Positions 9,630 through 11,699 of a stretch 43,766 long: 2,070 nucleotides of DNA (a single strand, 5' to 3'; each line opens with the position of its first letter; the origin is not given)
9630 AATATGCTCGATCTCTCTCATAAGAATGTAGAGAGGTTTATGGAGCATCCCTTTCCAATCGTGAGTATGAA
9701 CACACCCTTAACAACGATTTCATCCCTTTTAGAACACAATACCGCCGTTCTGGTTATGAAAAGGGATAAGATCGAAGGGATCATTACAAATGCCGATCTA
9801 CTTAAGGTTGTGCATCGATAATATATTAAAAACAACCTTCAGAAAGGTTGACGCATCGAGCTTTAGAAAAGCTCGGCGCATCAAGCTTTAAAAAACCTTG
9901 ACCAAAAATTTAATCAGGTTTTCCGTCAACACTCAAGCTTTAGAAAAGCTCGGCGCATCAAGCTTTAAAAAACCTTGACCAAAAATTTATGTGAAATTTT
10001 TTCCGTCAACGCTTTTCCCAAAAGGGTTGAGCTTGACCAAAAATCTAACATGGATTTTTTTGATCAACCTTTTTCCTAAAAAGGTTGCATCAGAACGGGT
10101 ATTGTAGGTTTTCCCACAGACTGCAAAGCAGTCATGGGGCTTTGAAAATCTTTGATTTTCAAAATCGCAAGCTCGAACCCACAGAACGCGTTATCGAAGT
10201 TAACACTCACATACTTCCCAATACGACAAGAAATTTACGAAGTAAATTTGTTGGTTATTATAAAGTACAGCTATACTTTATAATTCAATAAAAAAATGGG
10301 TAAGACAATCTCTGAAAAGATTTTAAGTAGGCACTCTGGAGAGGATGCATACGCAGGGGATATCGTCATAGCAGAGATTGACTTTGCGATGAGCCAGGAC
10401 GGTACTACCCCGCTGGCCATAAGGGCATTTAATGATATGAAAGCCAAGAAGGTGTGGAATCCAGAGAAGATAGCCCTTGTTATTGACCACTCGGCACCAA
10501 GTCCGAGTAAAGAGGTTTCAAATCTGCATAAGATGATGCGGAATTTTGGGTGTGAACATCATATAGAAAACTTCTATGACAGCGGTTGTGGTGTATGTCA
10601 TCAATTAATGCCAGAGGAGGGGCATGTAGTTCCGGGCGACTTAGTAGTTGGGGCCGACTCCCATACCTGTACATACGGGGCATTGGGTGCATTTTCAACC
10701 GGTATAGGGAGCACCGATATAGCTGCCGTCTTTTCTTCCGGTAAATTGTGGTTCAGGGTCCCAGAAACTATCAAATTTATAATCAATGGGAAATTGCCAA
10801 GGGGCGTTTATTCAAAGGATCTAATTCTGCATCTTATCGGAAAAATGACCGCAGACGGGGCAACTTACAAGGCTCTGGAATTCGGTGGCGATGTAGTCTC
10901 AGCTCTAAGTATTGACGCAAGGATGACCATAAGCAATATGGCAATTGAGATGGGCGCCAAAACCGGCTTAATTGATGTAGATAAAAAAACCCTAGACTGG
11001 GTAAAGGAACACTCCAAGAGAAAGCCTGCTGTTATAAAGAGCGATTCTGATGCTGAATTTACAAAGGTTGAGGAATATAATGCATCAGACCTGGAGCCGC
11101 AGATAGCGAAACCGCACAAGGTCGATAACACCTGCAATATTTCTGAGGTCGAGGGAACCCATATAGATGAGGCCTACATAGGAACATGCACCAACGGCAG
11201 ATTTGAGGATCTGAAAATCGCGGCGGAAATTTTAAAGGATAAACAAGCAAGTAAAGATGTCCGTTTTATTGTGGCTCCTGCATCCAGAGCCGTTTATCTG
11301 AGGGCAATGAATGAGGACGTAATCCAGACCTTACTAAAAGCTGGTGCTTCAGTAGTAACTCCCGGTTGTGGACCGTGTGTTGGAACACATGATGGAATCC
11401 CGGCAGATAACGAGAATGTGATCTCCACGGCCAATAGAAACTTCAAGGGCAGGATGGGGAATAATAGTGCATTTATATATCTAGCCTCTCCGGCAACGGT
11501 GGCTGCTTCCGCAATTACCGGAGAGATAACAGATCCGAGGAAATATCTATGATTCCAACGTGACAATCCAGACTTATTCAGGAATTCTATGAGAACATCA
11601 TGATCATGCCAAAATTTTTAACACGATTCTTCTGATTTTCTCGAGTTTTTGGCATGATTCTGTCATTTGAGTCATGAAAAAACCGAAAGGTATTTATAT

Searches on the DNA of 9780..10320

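Call 37: search_rna_families(source=window, start=9780, end=10320, threshold=evalue, max_evalue=10)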
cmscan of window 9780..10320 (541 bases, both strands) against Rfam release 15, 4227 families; matches with E-value up to 10: 11.
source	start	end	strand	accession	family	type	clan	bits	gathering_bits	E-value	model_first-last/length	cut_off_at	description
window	9800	9865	-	RF00529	snoMe28S-Am2589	Gene; snRNA; snoRNA; CD-box;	-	17.6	37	7.2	1-109/109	no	Small nucleolar RNA Me28S-Am2589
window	9843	10055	-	RF00004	U2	Gene; snRNA; splicing;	CL00006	17.4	46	0.32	1-192/192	no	U2 spliceosomal RNA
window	9837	9895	-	RF00237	mir-9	Gene; miRNA;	-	17.4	58.6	2.5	1-78/78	no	mir-9/mir-79 microRNA precursor family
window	9976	10066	-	RF03940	MIR9563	Gene; miRNA;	-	16.1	90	3.7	1-127/127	no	MIR9563 microRNA precursor family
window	9798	9993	-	RF01263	snR191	Gene; snRNA; snoRNA; HACA-box;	CL00043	15.1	46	0.45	1-273/273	no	Small nucleolar RNA snR191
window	10020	10073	-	RF00204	snoR12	Gene; snRNA; snoRNA; CD-box;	-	15.1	39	7.9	1-83/83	no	Small nucleolar RNA R12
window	10011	10161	+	RF02653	StyR-143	Gene; sRNA;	-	12.4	176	6.7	1-144/144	no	Salmonella enterica Typhi npcRNA 143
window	9906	9998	-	RF00885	MIR821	Gene; miRNA;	-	12.4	249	9.2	1-275/275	no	MIR821 microRNA precursor family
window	9879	9972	-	RF01844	SmY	Gene; snRNA; splicing;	-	11.5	39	7.4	1-80/80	no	SmY spliceosomal RNA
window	10001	10139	-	RF01263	snR191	Gene; snRNA; snoRNA; HACA-box;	CL00043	10.7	46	6.7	1-273/273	no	Small nucleolar RNA snR191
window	10257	10320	-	RF02350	psRNA6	Gene; sRNA;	-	9.7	60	2.9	263-333/333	5'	Nitrosomonas sRNA psRNA6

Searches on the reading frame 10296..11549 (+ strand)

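Call 43: search_protein_families(library=pfam, proteins=[window:10296-11549:+], max_evalue=0.01)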
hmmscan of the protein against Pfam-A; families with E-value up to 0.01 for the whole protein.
window:10296-11549:+ (418 aa): 2 families
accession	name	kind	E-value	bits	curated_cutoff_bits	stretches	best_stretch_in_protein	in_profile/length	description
PF00330.25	Aconitase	-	1.1e-104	351.5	28.7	1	7-409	1-463/463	Aconitase family (aconitate hydratase)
PF04412.18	AcnX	-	0.0064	15.7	31.5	1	286-358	287-357/400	Aconitase X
